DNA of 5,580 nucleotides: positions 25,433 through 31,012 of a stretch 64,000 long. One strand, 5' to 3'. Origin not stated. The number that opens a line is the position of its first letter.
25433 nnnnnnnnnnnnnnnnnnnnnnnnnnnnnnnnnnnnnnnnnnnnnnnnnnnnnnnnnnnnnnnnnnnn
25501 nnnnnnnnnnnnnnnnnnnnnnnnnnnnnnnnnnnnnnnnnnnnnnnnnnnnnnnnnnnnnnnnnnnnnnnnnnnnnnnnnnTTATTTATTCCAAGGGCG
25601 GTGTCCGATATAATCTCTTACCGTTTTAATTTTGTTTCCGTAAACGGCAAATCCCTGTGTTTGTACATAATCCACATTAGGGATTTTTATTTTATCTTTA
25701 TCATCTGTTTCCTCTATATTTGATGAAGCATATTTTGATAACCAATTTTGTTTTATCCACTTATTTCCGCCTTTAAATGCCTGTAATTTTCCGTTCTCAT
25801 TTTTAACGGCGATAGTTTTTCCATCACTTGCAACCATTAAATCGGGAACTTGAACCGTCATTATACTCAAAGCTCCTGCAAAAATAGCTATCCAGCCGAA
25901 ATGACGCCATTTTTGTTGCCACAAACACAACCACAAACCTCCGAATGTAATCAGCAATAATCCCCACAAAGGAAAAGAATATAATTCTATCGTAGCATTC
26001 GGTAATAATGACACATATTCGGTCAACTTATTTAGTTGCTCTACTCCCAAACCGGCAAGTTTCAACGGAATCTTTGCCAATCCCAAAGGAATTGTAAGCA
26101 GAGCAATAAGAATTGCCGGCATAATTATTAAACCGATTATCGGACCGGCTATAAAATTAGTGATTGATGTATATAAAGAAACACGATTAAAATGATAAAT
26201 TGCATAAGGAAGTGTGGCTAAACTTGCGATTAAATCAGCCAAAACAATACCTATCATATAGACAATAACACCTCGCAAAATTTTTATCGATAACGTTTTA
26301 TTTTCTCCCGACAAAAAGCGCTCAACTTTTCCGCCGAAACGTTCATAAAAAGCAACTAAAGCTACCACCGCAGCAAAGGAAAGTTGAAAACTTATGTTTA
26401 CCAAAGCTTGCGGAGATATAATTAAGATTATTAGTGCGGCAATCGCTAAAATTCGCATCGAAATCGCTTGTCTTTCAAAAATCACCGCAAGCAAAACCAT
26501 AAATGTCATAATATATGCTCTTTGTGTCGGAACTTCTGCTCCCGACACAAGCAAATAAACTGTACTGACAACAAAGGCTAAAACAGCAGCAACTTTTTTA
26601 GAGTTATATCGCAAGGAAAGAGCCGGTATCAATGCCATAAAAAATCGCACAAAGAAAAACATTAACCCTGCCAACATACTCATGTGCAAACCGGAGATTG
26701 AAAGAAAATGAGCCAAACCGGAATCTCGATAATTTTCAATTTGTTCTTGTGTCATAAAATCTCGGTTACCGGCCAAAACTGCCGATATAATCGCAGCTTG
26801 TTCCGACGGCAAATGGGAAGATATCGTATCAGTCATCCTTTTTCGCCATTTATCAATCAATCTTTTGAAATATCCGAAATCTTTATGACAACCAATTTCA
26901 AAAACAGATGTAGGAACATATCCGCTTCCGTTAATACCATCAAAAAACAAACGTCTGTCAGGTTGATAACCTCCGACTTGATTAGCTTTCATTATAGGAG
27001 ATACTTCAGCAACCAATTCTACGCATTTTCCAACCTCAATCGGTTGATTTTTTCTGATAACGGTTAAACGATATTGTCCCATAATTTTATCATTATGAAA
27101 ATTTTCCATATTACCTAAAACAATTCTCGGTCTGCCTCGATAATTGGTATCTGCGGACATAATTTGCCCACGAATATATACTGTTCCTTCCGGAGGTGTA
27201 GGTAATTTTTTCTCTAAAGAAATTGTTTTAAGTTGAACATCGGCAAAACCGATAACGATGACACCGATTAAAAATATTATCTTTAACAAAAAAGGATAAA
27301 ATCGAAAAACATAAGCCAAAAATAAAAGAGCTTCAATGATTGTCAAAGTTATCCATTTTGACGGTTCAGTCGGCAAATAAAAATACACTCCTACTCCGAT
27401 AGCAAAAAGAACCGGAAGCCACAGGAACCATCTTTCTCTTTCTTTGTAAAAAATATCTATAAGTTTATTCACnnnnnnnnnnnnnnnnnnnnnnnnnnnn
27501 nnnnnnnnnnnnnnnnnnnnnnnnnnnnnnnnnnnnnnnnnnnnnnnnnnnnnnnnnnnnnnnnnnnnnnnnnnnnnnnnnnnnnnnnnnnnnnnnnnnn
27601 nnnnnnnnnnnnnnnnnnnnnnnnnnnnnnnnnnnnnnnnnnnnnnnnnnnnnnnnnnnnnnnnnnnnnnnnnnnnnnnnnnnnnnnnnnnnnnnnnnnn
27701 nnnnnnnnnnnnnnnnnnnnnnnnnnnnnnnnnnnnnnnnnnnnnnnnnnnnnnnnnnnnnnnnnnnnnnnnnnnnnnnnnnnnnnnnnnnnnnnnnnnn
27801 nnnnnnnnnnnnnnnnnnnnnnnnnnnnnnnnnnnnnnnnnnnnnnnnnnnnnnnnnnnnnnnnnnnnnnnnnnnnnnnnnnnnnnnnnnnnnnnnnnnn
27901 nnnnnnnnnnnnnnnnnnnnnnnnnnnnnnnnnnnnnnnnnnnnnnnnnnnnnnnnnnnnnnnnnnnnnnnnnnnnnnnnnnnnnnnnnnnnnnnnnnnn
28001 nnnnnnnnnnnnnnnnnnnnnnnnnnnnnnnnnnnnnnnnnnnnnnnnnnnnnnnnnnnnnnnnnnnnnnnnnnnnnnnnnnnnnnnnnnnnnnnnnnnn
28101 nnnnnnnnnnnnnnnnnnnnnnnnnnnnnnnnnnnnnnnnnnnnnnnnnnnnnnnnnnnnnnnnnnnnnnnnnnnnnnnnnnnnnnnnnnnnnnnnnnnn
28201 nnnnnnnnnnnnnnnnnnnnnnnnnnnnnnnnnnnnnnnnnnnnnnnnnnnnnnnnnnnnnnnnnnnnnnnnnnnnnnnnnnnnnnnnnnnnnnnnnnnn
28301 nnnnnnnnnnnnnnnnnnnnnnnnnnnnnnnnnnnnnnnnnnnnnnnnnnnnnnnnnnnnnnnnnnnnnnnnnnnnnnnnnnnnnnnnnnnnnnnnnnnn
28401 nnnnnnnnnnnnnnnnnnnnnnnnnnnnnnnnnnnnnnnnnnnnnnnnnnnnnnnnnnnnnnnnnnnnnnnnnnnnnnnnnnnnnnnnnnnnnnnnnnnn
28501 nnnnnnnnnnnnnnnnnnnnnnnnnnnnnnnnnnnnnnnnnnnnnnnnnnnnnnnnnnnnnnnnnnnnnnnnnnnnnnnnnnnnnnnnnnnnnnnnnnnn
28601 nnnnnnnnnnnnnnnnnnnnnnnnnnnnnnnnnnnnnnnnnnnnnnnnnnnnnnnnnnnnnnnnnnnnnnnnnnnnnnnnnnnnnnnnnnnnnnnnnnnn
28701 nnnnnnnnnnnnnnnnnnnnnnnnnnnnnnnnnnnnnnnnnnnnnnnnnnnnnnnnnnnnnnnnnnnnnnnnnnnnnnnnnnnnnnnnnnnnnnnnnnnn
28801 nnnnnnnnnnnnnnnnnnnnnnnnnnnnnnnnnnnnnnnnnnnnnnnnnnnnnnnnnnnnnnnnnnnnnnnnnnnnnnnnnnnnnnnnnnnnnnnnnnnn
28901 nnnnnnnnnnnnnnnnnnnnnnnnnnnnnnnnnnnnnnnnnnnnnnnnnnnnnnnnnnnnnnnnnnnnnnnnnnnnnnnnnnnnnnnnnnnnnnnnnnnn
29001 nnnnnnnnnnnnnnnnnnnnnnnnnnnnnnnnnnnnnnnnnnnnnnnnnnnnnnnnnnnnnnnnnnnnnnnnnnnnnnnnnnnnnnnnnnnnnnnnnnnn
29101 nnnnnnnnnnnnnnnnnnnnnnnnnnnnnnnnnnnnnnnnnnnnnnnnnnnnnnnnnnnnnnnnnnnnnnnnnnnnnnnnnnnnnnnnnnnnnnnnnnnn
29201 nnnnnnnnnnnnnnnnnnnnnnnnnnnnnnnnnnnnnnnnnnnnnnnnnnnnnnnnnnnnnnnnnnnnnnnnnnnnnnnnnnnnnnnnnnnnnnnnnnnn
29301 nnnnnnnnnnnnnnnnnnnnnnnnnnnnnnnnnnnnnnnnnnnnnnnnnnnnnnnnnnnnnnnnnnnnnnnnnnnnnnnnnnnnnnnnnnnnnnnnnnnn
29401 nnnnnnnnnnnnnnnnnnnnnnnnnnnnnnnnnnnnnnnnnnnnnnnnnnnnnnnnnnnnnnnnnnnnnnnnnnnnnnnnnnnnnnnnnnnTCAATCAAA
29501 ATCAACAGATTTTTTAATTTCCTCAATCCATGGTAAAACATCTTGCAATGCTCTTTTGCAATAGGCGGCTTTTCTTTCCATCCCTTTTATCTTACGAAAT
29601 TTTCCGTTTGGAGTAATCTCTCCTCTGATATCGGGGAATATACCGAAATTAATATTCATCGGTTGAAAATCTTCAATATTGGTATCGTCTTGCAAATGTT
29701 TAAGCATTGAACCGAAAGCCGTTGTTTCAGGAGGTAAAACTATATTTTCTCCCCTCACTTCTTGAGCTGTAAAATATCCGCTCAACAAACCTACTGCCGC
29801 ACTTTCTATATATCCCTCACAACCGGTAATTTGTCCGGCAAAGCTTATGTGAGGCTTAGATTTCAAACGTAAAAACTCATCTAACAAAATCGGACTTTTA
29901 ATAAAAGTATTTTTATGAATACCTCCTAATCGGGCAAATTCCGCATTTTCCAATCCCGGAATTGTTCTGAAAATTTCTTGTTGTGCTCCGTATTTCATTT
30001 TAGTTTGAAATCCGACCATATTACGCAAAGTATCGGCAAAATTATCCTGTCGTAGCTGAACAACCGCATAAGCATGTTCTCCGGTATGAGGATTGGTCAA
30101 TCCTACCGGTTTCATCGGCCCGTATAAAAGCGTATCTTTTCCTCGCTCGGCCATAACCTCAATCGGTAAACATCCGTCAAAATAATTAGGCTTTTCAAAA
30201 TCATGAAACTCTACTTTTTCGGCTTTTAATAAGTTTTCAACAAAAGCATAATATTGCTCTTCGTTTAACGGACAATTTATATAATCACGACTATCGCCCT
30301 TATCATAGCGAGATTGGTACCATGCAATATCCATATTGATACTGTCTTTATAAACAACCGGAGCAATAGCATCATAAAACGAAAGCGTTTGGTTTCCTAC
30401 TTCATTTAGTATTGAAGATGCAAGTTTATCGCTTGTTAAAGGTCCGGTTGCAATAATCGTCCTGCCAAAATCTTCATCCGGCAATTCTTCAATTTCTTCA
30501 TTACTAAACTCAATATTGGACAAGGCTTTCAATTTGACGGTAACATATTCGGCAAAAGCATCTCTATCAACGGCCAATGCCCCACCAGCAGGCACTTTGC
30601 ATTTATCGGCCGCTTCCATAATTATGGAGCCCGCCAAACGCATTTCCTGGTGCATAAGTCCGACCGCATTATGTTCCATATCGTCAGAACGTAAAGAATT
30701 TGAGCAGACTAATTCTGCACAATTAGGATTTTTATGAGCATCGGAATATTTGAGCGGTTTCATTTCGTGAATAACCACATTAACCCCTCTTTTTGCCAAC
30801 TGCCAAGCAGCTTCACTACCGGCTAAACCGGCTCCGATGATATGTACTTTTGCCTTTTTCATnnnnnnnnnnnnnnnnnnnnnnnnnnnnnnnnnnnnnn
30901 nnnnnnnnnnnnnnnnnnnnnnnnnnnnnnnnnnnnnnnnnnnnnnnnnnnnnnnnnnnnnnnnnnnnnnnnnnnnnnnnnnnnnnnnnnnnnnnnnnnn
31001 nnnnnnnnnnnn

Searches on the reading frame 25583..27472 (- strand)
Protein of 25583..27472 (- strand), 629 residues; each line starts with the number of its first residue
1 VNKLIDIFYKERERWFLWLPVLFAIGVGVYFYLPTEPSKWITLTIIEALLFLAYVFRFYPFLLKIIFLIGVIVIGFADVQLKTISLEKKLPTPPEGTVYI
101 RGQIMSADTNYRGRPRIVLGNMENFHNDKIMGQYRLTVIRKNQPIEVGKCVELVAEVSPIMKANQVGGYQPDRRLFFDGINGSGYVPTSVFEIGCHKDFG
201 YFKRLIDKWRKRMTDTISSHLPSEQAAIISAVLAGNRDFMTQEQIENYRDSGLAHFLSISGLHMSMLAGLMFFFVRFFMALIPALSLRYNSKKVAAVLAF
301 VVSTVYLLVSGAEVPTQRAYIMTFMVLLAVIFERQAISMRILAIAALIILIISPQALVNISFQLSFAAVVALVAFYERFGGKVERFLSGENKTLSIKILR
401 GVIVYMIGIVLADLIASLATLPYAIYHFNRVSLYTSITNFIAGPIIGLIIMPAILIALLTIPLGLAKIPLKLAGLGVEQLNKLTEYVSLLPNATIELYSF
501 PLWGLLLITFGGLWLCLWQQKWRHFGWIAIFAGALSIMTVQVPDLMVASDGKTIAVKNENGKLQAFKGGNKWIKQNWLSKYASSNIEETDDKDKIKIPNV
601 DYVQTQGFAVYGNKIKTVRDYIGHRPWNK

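Call 102: search_protein_families(library=pfam, proteins=[window:25583-27472:-], max_evalue=0.0001)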
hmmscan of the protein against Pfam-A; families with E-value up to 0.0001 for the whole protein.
window:25583-27472:- (629 aa): 2 families
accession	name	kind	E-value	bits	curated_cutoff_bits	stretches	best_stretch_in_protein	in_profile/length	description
PF03772.21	Competence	-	6.7e-66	222.8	23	1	233-521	2-269/270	Competence protein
PF13567.11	DUF4131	-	1.6e-08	34.9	31.6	1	36-188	3-161/165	Domain of unknown function (DUF4131)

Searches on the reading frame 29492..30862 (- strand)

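Call 102: search_protein_families(library=pfam, proteins=[window:29492-30862:-], max_evalue=0.0001)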
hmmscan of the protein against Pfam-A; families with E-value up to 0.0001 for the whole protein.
window:29492-30862:- (456 aa): 3 families
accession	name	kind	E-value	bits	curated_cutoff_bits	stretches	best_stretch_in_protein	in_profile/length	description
PF01134.28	GIDA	-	4.5e-95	319.4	22.1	1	5-372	1-390/391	Glucose inhibited division protein A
PF01266.30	DAO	-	1e-05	25.7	27.9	1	6-101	2-95/353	FAD dependent oxidoreductase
PF13450.12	NAD_binding_8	-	3.9e-05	24.3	21.9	1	8-35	1-28/68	NAD(P)-binding Rossmann-like domain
